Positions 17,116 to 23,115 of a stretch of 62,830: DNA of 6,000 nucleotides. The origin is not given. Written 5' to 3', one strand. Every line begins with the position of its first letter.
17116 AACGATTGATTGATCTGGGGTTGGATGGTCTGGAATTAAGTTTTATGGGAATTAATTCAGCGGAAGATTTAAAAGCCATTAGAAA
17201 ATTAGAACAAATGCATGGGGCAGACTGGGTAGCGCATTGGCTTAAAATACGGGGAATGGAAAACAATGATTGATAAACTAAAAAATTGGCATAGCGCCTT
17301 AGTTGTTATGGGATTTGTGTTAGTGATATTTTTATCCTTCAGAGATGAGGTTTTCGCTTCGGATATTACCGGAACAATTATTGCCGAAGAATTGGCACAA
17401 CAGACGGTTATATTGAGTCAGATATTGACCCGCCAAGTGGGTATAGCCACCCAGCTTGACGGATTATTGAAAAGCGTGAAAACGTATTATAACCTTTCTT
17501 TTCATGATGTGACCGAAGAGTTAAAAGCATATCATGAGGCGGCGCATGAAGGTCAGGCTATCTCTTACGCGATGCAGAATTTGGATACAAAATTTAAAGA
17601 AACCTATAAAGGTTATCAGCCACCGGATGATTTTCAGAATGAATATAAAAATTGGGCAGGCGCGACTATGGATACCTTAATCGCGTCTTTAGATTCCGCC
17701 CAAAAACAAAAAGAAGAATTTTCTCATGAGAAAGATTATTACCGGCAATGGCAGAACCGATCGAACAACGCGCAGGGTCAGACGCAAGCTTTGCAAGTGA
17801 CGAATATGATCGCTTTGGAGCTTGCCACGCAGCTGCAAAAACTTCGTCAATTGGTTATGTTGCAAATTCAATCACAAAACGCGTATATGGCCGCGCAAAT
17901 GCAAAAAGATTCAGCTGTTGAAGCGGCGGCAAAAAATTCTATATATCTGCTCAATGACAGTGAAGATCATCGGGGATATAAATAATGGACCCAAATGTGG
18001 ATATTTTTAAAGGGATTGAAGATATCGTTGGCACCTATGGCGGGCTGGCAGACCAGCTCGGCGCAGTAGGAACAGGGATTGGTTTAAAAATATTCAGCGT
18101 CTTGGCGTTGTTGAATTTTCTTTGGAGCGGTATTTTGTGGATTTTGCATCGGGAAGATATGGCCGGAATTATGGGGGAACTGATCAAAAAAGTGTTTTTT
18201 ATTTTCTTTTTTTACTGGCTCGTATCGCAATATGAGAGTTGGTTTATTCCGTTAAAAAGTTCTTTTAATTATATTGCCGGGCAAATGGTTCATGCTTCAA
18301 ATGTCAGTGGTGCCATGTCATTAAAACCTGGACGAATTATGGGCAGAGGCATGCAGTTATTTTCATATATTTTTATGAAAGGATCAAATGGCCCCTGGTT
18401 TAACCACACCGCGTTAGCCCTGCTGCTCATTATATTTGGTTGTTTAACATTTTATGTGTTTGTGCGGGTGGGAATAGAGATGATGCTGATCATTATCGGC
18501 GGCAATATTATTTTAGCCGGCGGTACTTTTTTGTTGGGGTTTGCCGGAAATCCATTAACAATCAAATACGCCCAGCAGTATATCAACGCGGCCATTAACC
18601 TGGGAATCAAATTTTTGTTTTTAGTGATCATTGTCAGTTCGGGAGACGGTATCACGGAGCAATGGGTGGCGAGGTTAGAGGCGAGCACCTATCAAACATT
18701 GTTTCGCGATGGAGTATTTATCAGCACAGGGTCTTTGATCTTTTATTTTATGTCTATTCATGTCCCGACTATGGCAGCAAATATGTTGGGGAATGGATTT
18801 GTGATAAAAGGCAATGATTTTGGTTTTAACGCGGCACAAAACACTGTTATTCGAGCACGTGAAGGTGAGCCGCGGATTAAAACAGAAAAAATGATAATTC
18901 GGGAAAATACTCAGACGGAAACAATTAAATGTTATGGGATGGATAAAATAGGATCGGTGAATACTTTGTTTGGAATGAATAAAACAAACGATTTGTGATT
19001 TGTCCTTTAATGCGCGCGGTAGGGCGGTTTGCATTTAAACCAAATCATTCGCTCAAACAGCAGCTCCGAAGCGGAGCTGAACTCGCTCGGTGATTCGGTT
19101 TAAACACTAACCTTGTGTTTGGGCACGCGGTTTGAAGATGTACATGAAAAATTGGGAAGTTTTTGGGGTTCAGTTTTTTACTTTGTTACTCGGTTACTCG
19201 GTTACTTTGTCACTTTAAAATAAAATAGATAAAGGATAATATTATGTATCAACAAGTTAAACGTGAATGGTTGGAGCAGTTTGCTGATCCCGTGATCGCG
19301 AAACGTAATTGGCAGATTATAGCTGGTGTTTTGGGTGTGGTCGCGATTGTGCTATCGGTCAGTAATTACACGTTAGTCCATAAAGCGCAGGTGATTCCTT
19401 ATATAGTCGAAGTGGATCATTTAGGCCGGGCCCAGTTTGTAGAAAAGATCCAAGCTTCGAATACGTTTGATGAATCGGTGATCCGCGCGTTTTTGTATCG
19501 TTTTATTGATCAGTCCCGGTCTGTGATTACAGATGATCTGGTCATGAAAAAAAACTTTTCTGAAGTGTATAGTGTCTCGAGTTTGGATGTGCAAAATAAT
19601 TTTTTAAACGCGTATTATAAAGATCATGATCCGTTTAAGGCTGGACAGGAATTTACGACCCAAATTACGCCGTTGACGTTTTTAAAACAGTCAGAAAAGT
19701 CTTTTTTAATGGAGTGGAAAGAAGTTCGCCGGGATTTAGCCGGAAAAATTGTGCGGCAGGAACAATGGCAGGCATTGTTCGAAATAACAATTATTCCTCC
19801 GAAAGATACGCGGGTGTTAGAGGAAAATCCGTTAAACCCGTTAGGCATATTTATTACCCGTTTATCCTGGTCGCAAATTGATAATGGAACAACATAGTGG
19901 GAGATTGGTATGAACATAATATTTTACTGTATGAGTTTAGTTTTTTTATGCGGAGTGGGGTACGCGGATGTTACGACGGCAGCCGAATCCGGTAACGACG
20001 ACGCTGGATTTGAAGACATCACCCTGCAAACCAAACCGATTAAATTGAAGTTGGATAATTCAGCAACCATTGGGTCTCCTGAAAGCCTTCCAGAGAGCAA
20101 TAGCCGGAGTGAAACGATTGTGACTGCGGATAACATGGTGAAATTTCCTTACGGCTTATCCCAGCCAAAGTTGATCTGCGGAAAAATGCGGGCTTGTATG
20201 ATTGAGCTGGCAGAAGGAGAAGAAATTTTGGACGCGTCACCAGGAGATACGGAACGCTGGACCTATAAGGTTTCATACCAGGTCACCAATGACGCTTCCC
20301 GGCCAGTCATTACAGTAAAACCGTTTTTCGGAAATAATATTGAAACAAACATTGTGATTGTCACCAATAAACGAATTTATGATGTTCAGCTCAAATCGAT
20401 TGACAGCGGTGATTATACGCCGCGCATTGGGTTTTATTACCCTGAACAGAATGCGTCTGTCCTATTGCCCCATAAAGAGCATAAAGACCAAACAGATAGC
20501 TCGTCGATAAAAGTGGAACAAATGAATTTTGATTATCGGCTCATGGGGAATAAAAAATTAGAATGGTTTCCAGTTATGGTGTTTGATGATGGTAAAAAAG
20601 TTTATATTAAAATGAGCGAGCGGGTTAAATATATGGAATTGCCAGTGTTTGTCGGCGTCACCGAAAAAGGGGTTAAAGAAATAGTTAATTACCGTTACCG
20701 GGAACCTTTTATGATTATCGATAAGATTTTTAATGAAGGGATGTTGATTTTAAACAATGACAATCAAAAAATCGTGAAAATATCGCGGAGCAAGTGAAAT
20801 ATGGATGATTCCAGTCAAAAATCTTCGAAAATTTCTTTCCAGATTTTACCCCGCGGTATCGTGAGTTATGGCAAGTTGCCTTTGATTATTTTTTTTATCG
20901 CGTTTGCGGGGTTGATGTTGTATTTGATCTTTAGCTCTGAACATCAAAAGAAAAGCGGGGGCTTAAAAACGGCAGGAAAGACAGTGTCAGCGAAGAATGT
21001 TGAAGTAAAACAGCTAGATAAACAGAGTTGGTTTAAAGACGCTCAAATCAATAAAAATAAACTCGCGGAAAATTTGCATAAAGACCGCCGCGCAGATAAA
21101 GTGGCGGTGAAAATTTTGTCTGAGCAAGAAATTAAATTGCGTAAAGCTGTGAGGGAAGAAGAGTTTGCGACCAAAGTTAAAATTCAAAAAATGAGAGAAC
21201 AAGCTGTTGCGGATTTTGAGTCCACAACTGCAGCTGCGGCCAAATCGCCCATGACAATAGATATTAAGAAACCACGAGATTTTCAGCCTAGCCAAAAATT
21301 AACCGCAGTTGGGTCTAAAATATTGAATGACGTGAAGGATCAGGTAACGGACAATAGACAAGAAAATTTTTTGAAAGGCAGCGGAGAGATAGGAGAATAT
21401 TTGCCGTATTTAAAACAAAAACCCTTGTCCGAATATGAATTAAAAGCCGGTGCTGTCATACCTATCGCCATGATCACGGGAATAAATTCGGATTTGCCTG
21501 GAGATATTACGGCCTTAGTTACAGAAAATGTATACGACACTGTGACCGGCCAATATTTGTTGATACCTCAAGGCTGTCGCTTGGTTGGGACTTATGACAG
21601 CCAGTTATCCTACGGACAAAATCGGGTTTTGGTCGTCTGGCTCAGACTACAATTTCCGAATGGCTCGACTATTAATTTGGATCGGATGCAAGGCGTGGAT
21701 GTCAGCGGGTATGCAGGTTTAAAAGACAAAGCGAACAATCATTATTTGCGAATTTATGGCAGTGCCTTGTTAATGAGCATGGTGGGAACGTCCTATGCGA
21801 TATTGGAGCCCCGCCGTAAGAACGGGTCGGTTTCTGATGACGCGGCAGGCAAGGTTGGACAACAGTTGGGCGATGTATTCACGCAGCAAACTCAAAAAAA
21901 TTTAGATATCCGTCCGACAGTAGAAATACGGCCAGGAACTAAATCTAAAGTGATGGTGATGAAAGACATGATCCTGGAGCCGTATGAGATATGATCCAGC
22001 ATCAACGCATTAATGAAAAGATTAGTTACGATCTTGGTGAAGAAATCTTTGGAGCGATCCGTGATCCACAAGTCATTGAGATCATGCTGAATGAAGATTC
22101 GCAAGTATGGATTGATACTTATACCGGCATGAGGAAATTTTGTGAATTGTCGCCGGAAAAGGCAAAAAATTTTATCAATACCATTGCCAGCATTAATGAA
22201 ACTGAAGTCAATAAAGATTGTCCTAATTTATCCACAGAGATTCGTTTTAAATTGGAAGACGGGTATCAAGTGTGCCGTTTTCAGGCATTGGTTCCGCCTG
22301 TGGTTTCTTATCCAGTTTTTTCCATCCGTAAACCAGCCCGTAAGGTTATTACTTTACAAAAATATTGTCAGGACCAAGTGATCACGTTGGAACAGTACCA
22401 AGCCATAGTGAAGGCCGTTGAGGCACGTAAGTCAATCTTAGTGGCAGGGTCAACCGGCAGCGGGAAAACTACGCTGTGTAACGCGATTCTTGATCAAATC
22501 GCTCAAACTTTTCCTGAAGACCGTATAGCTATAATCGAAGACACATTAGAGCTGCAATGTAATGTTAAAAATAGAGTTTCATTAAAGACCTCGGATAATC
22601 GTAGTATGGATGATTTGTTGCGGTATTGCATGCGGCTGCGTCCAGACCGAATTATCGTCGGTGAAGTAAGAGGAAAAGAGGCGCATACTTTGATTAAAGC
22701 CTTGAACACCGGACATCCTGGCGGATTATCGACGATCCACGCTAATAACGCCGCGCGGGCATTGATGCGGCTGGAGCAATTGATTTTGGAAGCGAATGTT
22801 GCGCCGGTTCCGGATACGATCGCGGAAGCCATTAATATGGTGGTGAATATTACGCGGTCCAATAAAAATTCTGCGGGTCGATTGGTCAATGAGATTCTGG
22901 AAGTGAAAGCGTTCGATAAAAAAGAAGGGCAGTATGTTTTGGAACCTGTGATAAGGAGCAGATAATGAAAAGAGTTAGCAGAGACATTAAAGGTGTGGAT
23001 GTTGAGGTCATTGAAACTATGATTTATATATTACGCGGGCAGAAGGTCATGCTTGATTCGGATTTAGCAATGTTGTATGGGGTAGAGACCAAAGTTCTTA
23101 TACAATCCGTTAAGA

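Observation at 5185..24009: Type IV pilus-like module fused head-to-tail with a Trb-type T4SS lacking DNA-processing genes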

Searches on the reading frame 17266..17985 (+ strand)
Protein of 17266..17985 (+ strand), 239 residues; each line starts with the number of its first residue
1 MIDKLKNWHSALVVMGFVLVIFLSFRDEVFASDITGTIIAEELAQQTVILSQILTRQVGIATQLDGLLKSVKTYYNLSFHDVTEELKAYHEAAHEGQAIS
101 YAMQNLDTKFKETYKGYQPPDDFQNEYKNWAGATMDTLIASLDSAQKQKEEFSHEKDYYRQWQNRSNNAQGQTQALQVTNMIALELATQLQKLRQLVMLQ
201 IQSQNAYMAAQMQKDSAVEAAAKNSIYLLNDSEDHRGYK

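Call 6: search_protein_families(library=pfam, proteins=[window:17266-17985:+], max_evalue=0.01)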
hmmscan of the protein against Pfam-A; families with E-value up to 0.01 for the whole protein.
window:17266-17985:+ (239 aa): 1 family
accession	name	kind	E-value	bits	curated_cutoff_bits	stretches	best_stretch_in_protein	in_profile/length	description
PF19875.4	DUF6348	-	0.0033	17.8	27.7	0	106-193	40-134/195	Family of unknown function (DUF6348)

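Call 22: search_protein_families(library=ncbifam, proteins=[window:17266-17985:+], max_evalue=0.01)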
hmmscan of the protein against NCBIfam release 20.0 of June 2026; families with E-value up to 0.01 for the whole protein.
window:17266-17985:+ (239 aa): 4 families
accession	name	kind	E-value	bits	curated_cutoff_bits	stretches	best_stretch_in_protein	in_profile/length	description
TIGR02780.1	TrbJ_Ti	equivalog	4e-23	82.1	100.55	1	61-224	66-237/253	P-type conjugative transfer protein TrbJ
NF010416.0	PRK13842.1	subfamily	4.9e-18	65.3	360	1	46-217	63-242/267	conjugal transfer protein TrbJ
NF010452.0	PRK13879.1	equivalog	4.5e-07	29.3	286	1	140-224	157-241/255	P-type conjugative transfer protein TrbJ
NF010448.0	PRK13874.1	subfamily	0.0016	17.6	225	1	79-217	80-221/246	conjugal transfer protein TrbJ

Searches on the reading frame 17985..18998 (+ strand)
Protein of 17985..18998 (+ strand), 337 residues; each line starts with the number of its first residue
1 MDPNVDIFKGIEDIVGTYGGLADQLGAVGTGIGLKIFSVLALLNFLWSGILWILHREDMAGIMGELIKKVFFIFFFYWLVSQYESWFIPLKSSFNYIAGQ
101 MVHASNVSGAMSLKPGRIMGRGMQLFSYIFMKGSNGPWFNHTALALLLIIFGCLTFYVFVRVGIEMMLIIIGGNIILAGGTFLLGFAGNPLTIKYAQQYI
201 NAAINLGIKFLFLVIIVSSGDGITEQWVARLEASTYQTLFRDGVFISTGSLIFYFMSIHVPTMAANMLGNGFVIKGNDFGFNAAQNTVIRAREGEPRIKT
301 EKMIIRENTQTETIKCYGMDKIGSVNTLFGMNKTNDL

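Call 6: search_protein_families(library=pfam, proteins=[window:17985-18998:+], max_evalue=0.01)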
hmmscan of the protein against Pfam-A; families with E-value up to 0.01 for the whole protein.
window:17985-18998:+ (337 aa): 1 family
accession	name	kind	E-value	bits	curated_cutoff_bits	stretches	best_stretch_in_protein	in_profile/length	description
PF04610.19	TrbL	-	3.2e-16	60.2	25.9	1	42-258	2-213/215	TrbL/VirB6 plasmid conjugal transfer protein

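Call 22: search_protein_families(library=ncbifam, proteins=[window:17985-18998:+], max_evalue=0.01)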
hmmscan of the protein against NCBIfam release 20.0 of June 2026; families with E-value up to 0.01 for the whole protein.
window:17985-18998:+ (337 aa): 3 families
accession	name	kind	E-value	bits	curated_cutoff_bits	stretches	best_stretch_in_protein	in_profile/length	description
TIGR02783.1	TrbL_P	equivalog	1.9e-32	112.9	128.85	1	30-288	26-275/298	P-type conjugative transfer protein TrbL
NF010449.0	PRK13875.1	subfamily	3.3e-06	26.5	442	1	36-286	32-276/443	conjugal transfer protein TrbL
NF010415.0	PRK13841.1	subfamily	0.00057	19.1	517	1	37-267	58-276/393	conjugal transfer protein TrbL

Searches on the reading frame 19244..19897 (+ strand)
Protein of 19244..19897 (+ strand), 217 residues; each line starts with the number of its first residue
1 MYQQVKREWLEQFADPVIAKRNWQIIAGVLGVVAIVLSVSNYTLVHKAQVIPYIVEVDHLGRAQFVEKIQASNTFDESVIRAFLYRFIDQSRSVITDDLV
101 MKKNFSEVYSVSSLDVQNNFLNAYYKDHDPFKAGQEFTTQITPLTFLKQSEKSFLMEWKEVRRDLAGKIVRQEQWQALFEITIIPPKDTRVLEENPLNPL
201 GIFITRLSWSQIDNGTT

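Call 6: search_protein_families(library=pfam, proteins=[window:19244-19897:+], max_evalue=0.01)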
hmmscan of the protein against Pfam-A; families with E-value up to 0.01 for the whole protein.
window:19244-19897:+ (217 aa): 1 family
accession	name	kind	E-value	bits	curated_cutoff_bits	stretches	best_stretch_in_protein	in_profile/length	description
PF04335.19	VirB8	-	5.7e-33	115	23.2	1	8-211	5-212/213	VirB8 protein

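Call 22: search_protein_families(library=ncbifam, proteins=[window:19244-19897:+], max_evalue=0.01)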
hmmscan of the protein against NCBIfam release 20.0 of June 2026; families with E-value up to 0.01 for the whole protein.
window:19244-19897:+ (217 aa): 3 families
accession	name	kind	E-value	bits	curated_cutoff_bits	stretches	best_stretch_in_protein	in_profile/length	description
NF010446.0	PRK13872.1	equivalog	8.9e-37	126.9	152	1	2-211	20-224/228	conjugal transfer protein TrbF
NF010410.0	PRK13836.1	subfamily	5.1e-30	104.6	369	1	2-210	11-217/220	conjugal transfer protein TrbF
NF010462.0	PRK13887.1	subfamily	4.6e-22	78.5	332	1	2-211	34-248/250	conjugal transfer protein TrbF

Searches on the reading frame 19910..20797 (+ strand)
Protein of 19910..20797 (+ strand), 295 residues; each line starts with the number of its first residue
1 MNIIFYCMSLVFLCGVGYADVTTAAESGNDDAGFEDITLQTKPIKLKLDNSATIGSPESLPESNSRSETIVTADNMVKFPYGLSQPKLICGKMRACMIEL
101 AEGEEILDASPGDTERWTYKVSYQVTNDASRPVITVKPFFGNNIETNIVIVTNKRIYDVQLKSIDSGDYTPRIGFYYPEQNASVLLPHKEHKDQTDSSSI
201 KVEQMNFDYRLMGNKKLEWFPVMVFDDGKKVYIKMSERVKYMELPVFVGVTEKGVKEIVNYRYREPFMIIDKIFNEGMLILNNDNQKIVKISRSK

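Call 6: search_protein_families(library=pfam, proteins=[window:19910-20797:+], max_evalue=0.01)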
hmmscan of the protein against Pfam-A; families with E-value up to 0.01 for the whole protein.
window:19910-20797:+ (295 aa): 1 family
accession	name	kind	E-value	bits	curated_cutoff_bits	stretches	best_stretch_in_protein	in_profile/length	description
PF03524.21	CagX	-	1.3e-41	143.1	34.2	1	88-293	16-197/198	Conjugal transfer protein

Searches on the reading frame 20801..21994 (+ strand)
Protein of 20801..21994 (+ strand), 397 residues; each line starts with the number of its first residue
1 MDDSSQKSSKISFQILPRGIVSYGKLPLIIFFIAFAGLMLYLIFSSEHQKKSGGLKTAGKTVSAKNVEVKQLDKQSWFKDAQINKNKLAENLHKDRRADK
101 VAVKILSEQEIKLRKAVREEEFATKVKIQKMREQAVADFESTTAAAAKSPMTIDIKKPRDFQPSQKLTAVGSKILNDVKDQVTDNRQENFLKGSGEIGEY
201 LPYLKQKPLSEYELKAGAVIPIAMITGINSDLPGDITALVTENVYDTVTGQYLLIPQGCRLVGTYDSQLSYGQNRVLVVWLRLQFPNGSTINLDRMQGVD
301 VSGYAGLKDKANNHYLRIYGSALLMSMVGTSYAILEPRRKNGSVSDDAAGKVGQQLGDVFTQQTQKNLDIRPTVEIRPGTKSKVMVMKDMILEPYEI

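Call 6: search_protein_families(library=pfam, proteins=[window:20801-21994:+], max_evalue=0.01)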
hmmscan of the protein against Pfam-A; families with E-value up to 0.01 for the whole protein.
window:20801-21994:+ (397 aa): 1 family
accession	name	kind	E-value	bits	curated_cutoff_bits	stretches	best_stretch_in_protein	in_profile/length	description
PF03743.19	TrbI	-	8.6e-56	189.2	35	1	214-392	2-188/188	Bacterial conjugation TrbI-like protein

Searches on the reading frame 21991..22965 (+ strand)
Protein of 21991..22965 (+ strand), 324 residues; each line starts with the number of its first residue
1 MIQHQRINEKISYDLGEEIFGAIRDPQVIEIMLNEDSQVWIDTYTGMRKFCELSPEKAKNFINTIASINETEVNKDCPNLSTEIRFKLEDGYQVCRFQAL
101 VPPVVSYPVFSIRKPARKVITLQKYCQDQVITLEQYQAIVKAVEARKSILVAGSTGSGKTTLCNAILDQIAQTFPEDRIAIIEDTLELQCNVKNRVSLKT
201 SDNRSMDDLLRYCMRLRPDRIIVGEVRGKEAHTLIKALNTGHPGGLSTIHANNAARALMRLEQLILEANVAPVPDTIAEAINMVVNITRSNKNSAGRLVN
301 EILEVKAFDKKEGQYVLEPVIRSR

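Call 6: search_protein_families(library=pfam, proteins=[window:21991-22965:+], max_evalue=0.01)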
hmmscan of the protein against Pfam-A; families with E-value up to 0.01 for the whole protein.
window:21991-22965:+ (324 aa): 21 families
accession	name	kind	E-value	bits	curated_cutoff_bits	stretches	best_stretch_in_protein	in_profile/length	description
PF00437.27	T2SSE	-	5.7e-40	137.5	24.9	1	103-290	100-280/370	Type II/IV secretion system protein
PF04851.21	ResIII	-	1.1e-05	25.8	22.5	1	137-203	20-80/164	Type III restriction enzyme, res subunit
PF20720.3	nSTAND3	-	1.9e-05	24.9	27.2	1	134-172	5-43/155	Novel STAND NTPase 3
PF00270.35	DEAD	-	8.2e-05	22.8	26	1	135-198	4-67/167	DEAD/DEAH box helicase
PF06414.18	Zeta_toxin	-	0.00012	22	22.3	1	141-185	11-53/199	Zeta toxin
PF13191.12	AAA_16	-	0.00016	22.6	32.6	1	134-173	10-51/167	AAA ATPase domain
PF13401.12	AAA_22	-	0.0003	21.6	27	1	145-183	4-33/130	AAA domain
PF03193.22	RsgA_GTPase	-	0.0017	18.7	30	1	132-172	93-132/174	RsgA GTPase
PF12775.13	AAA_7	-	0.0019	18.2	25.8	1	139-172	26-60/181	P-loop containing dynein motor region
PF13245.12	AAA_19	-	0.002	18.8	25.1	1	137-182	3-47/134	AAA domain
PF02492.25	cobW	-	0.0022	18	20.7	1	149-184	3-35/180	CobW/HypB/UreG, nucleotide-binding domain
PF10412.15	TrwB_AAD_bind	-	0.0022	17.4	20.5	1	146-184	15-50/387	Type IV secretion-system coupling protein DNA-binding domain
PF00005.33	ABC_tran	-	0.003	18.6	25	1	143-183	8-46/137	ABC transporter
PF01935.23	DUF87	-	0.0031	18.1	23.2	1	146-180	23-54/220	Helicase HerA, central domain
PF13555.12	AAA_29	-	0.0041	17.3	27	1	143-166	19-42/61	P-loop containing region of AAA domain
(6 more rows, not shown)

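Call 22: search_protein_families(library=ncbifam, proteins=[window:21991-22965:+], max_evalue=0.01)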
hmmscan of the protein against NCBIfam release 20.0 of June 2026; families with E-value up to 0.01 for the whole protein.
window:21991-22965:+ (324 aa): 32 families (the best 25 are shown)
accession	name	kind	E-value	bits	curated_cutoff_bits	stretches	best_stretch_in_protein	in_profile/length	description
TIGR02782.1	TrbB_P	equivalog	1.2e-106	356.5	304.55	1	7-315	2-301/303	P-type conjugative transfer ATPase TrbB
NF010407.0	PRK13833.1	subfamily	3.9e-91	305.8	499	1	3-312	6-307/323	conjugal transfer protein TrbB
NF010469.0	PRK13894.1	subfamily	4.8e-88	295.6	508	1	5-318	13-318/320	conjugal transfer ATPase TrbB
TIGR02788.1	VirB11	equivalog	2e-54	184.7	249.95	1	24-300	3-304/308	P-type DNA transfer ATPase VirB11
TIGR03819.1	heli_sec_ATPase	hypoth_equivalog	8.5e-51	173.1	373.15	1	23-294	59-332/340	TadA family conjugal transfer-associated ATPase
NF010475.0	PRK13900.1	equivalog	4.1e-44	151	389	2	139-308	153-328/333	type IV secretion system ATPase VirB11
NF058587.1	archaellum_moto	equivalog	1.2e-26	93.6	550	1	107-318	236-446/527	archaellum flagellar ATPase motor FlaI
NF010425.0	PRK13851.1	equivalog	5.8e-26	91.2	461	1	140-267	156-286/344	type IV secretion system protein VirB11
NF041000.1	ATPase_ComGA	equivalog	1.4e-22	80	300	1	35-268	22-249/267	competence type IV pilus ATPase ComGA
TIGR01420.1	pilT_fam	subfamily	8.1e-21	74.6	319.1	1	139-297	113-276/343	PilT/PilU family type 4a pilus ATPase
NF053672.1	bindosome_BasE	exception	1.1e-19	70.6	1000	1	104-299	227-425/512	bindosome assembly system ATPase subunit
NF007755.0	PRK10436.1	equivalog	1.2e-18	67.1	617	1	133-268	205-339/465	type II secretion system protein GspE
NF053534.1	T4PilAsmATPsTfpB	equivalog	1.6e-18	66.4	850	1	133-266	325-454/584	type IV pilus assembly ATPase TfpB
TIGR02533.1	type_II_gspE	equivalog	1.1e-17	63.9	630.25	1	135-267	234-362/486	type II secretion system ATPase GspE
TIGR02538.1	type_IV_pilB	equivalog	1.7e-17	63.2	675.65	1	140-285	309-447/564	type IV-A pilus assembly ATPase PilB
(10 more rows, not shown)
